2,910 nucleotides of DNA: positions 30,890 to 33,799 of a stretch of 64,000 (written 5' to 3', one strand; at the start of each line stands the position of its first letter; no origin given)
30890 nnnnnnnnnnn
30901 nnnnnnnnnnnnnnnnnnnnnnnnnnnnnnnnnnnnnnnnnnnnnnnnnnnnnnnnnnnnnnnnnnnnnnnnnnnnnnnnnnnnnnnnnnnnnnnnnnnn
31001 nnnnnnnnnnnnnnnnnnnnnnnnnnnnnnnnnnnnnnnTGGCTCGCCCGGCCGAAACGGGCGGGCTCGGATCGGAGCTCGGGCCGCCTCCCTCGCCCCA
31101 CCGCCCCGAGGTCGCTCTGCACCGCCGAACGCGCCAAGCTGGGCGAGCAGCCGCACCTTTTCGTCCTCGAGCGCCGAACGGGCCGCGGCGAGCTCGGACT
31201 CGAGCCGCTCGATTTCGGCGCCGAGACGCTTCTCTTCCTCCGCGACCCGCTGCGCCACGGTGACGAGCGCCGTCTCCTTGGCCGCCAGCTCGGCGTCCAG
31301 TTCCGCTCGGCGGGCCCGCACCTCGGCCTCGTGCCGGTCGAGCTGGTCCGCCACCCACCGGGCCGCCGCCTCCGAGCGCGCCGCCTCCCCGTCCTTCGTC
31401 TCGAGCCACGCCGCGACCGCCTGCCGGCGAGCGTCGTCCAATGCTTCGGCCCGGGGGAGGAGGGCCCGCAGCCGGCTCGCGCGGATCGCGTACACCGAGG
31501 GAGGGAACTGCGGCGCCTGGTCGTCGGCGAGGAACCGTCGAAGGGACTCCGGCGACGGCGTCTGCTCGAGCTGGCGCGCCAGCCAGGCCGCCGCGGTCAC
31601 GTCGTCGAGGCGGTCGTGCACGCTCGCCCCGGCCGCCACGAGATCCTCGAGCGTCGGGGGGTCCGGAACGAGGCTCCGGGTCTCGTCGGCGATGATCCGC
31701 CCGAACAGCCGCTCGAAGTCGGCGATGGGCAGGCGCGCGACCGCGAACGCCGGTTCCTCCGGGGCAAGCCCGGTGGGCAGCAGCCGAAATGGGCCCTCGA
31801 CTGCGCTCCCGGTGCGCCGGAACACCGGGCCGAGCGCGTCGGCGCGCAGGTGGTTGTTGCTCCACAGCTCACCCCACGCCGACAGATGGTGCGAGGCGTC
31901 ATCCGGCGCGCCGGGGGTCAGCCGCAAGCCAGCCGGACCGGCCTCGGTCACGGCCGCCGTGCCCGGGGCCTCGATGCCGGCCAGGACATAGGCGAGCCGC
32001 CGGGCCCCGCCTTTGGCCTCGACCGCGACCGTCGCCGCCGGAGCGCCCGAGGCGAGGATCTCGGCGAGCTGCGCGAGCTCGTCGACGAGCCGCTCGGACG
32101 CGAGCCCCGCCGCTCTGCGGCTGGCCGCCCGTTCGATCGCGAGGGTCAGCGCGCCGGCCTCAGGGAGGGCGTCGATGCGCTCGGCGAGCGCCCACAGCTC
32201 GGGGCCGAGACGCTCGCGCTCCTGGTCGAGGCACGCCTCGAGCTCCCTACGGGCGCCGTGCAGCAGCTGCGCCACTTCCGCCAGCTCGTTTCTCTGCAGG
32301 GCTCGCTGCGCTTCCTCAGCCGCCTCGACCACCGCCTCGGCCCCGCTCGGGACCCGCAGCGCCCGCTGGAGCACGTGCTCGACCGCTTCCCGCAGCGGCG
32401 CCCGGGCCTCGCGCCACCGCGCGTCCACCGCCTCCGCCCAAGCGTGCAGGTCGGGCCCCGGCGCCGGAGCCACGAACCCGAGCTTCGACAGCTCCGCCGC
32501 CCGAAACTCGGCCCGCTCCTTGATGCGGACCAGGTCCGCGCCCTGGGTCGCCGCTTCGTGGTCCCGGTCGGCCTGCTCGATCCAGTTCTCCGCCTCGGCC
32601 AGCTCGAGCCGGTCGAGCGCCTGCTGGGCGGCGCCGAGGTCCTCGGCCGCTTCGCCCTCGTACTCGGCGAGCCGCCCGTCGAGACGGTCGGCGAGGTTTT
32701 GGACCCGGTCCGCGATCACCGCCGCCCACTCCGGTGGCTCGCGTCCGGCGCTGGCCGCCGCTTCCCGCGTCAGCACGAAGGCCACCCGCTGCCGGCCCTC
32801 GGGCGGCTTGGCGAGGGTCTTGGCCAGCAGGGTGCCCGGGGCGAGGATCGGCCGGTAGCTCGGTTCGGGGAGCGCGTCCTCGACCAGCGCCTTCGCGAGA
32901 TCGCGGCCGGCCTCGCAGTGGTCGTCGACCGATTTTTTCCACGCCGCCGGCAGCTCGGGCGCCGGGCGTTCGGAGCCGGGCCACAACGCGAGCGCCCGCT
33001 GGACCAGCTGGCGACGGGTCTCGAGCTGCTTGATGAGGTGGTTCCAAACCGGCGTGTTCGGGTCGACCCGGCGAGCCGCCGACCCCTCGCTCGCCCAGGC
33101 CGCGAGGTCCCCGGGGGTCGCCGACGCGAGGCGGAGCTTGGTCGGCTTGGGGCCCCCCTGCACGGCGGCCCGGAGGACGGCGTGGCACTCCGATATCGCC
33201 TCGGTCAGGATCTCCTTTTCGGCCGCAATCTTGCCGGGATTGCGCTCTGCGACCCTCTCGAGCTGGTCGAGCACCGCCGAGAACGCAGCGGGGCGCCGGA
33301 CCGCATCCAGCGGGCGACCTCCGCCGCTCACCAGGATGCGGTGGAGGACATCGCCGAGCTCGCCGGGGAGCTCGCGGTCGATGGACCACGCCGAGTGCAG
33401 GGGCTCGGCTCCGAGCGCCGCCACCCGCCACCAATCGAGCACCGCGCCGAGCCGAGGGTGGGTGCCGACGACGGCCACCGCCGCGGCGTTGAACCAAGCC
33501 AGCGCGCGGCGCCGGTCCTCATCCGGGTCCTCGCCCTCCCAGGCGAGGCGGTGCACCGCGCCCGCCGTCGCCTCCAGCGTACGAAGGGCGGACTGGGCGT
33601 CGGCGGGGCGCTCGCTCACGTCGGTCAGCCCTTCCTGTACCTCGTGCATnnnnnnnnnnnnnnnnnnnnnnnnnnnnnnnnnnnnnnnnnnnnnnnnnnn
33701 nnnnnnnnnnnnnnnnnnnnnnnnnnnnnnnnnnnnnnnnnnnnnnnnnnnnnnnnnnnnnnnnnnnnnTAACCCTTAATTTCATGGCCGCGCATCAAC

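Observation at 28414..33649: Two-gene McrB(NxD)/DUF2357 pair with coiled coils in both partners: CoCoNuT-like type IV restriction variant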

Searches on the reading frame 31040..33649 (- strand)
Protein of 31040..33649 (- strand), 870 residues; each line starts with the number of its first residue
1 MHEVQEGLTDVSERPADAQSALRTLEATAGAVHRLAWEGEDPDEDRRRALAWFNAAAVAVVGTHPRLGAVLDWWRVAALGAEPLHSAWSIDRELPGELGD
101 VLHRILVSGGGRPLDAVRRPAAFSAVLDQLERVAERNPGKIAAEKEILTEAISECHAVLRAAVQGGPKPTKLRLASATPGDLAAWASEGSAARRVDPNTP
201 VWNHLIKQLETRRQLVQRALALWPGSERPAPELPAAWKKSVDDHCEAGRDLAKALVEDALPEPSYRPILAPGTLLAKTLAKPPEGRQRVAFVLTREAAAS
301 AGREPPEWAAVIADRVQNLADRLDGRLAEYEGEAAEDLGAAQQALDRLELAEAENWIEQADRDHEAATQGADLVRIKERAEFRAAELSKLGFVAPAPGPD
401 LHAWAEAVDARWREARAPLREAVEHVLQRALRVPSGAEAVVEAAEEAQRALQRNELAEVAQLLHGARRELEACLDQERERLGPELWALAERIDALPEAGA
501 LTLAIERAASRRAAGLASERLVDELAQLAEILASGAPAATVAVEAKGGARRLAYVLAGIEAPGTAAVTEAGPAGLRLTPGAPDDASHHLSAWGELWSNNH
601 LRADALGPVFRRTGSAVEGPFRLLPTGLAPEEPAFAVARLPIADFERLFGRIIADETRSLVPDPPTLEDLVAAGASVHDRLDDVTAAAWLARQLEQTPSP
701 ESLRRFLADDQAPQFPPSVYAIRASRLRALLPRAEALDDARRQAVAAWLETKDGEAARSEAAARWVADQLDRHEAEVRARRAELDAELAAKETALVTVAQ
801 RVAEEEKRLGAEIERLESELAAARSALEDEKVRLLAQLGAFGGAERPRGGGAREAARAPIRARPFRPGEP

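Call 65: predict_structure(alignment_id=A5)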
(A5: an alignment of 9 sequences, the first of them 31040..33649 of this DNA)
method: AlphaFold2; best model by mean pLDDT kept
length: 870 residues; sequences in the alignment: 9
mean_pLDDT: 81.7   pTM: 0.44
mean pLDDT of the five models: 81.7, 79.3, 78.1, 75.8, 71.2
residues with pLDDT >= 90: 338; 70-90: 401; 50-70: 67; < 50: 64
segments of 3 or more residues with pLDDT < 50: 1-12, 109-117, 830-870
pLDDT, mean of each block of 10 residues (from residue 1): 31 65 91 86 89 90 89 84 82 87 72 48 87 84 87 94 86 90 81 77 91 92 63 85 88 83 67 89 84 93 92 94 90 92 90 95 84 85 92 88 92 94 91 81 94 93 94 91 91 87 92 92 94 92 85 93 79 87 88 84 82 91 83 83 94 89 92 87 64 59 74 65 78 76 81 83 83 82 81 78 79 77 57 42 36 37 39
secondary structure, 60 per line:
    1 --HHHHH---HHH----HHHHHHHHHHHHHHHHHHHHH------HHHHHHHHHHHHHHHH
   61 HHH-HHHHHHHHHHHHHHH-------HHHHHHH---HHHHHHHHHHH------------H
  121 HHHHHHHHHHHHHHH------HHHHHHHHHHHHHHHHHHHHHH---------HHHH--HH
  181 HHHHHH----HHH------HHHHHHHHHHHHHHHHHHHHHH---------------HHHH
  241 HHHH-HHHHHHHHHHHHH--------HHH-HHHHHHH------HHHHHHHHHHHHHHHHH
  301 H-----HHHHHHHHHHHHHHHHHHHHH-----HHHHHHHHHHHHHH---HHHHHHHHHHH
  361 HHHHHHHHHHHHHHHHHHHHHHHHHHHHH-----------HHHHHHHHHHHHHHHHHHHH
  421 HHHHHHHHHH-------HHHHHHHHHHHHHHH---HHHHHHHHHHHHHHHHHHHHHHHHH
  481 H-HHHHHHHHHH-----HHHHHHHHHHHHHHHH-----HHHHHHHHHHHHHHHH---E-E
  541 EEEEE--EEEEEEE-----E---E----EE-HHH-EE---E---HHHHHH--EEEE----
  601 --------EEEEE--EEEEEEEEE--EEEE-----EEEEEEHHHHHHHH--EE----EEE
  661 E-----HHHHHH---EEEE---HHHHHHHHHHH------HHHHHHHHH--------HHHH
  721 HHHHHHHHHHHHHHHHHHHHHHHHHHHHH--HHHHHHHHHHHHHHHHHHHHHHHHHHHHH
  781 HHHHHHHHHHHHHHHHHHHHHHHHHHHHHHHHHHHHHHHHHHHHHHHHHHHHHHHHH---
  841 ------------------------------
elements in order (helices of 4 or more, strands of 3 or more residues): H3-7 H18-38 H45-63 H65-79 H87-93 H97-107 H120-135 H142-163 H173-176 H179-186 H200-221 H237-244 H246-258 H271-277 H284-301 H307-327 H333-346 H350-389 H401-430 H438-452 H456-481 H483-492 H498-513 H519-534 E540-545 E548-554 H585-590 E593-596 E609-613 E616-624 E627-630 E636-641 H642-649 E658-661 H667-672 E676-679 H683-693 H700-708 H717-749 H752-837

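Call 67: fold_search(model_id=the predicted structure, library=pdb)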
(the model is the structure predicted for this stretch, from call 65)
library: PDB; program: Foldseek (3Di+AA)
matches with E <= 10: 113; with E <= 0.001: 0
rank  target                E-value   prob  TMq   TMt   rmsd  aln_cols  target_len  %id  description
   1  7r4c_L                5.3e-01  0.07  0.07  0.08  24.0       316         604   12  Bovine complex I in the presence of IM1761092, deactive class v (Composite map) (released 2023-02-08)
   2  4ojj_A                6.0e-01  0.08  0.08  0.15  24.0       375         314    9  Structure of C-terminal domain from S. cerevisiae Pat1 decapping activator (Space group : P212121) (released 2014-10-08)
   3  8glv_Do               1.0e+00  0.02  0.05  0.04  63.4       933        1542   16  96-nm repeat unit of doublet microtubules from Chlamydomonas reinhardtii flagella (released 2023-05-31)
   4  7r43_L                1.1e+00  0.03  0.06  0.08  31.6       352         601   11  Bovine complex I in the presence of IM1761092, active class iii (Composite map) (released 2023-02-08)
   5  3oux_A                1.3e+00  0.04  0.07  0.11  27.7       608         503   12  Structure of beta-catenin with phosphorylated Lef-1 (released 2010-11-24)
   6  6zku_L                1.5e+00  0.04  0.07  0.10  23.9       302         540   12  Deactive complex I, open3 (released 2020-10-07)
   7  7zxk_C                1.6e+00  0.10  0.06  0.22  23.6       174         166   10  Human IL-27 in complex with neutralizing SRF388 FAb fragment (released 2022-11-02)
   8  2vdb_A                1.7e+00  0.03  0.06  0.08  26.6       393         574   14  Structure of human serum albumin with S-naproxen and the GA module (released 2008-02-26)
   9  7r4d_L                1.7e+00  0.06  0.08  0.11  23.8       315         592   11  Bovine complex I in the presence of IM1761092, deactive class vi (Composite map) (released 2023-02-08)
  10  7l9h_C                2.0e+00  0.04  0.08  0.15  20.3       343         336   12  Crystal structure of human ARH3-D77A bound to magnesium and ADP-ribose (released 2021-04-28)
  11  6ggi_B                2.2e+00  0.04  0.07  0.13  23.6       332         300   12  Crystal structure of CotB2 in complex with 2-fluoro-3,7,18-dolabellatriene (released 2018-10-10)
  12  7ckr_A                2.2e+00  0.04  0.07  0.12  23.1       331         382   11  Cryo-EM structure of the human MCT1/Basigin-2 complex in the presence of anti-cancer drug candidate BAY-8002 in the ou (released 2020-12-23)
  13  5l9u_A                2.2e+00  0.03  0.08  0.06  25.6       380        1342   13  Model of human Anaphase-promoting complex/Cyclosome (APC/C-CDH1) with a cross linked Ubiquitin variant-substrate-UBE2C (released 2016-09-14)
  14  1i7x_C                2.2e+00  0.02  0.06  0.09  27.9       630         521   12  BETA-CATENIN/E-CADHERIN COMPLEX (released 2001-05-16)
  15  6lyy_A                2.3e+00  0.04  0.07  0.13  23.2       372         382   10  Cryo-EM structure of the human MCT1/Basigin-2 complex in the presence of anti-cancer drug candidate AZD3965 in the out (released 2020-12-23)
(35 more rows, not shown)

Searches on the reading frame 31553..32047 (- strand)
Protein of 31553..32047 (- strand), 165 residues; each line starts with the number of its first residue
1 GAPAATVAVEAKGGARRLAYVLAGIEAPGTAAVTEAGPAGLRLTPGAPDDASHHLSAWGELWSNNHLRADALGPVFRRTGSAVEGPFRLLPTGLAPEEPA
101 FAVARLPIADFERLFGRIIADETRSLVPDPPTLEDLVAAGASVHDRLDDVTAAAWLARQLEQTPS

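Call 83: search_solved_structures(query=A7, max_evalue=10)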
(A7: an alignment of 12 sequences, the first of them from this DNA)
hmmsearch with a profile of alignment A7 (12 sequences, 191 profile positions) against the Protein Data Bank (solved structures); distinct sequences matched with E-value up to 10: 0.

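Call 84: search_protein_families(library=pfam, alignment_id=A7, max_evalue=1)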
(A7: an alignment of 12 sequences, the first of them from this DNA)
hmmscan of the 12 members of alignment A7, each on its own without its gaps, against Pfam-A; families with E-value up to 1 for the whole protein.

A. member 1, seq(165 aa): 0 families

B. families by the number of members that match (of 12 scanned): 3 families
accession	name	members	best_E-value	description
PF20544.3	DUF6758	1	0.055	Family of unknown function (DUF6758)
PF24410.1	wHTH-HSP90_Na-assoc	1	0.055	wHTH-Hsp90_Na associated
PF11834.13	KHA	1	0.14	KHA, dimerisation domain of potassium ion channel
